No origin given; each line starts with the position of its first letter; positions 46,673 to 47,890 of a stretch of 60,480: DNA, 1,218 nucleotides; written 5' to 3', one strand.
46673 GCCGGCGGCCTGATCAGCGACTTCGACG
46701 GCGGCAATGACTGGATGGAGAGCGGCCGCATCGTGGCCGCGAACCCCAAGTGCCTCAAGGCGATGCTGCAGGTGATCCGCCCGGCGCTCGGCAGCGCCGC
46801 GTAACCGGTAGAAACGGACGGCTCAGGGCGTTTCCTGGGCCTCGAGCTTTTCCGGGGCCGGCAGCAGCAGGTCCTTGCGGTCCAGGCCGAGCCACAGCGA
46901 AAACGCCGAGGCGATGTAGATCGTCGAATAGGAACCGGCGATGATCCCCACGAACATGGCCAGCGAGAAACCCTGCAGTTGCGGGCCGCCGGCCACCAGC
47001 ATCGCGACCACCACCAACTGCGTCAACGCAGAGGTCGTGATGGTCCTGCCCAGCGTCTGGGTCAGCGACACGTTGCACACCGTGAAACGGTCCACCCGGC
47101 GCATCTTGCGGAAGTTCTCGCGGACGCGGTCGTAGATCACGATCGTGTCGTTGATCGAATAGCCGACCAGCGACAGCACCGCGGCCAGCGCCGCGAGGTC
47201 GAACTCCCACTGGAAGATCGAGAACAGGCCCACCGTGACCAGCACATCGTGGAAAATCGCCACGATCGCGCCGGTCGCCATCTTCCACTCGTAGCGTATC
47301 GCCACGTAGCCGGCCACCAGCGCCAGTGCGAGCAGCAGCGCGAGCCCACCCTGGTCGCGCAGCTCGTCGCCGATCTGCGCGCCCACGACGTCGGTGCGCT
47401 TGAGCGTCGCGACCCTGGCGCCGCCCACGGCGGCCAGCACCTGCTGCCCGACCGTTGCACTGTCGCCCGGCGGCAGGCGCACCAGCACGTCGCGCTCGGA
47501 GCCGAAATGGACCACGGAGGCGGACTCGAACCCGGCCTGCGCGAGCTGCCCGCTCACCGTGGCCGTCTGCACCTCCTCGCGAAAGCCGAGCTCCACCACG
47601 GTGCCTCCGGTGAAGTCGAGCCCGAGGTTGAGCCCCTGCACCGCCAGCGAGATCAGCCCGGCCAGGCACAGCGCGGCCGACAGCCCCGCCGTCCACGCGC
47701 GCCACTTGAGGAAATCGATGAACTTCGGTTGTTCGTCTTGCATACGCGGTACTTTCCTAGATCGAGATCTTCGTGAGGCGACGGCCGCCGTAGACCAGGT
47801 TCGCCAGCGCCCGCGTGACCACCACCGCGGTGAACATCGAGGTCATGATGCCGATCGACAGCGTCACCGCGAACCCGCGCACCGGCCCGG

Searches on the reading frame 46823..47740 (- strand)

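Call 20: search_protein_families(library=pfam, proteins=[window:46823-47740:-], max_evalue=0.001)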
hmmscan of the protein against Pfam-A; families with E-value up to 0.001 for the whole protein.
window:46823-47740:- (305 aa): 2 families
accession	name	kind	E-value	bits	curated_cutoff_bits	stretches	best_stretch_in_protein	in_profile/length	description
PF02355.23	SecD_SecF_C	-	5.8e-62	208.9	20.5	1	112-285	14-187/189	Protein export membrane protein SecD/SecF, C-terminal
PF07549.19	Sec_GG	-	8.8e-11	41.4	20.3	1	30-55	1-26/28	SecD/SecF GG Motif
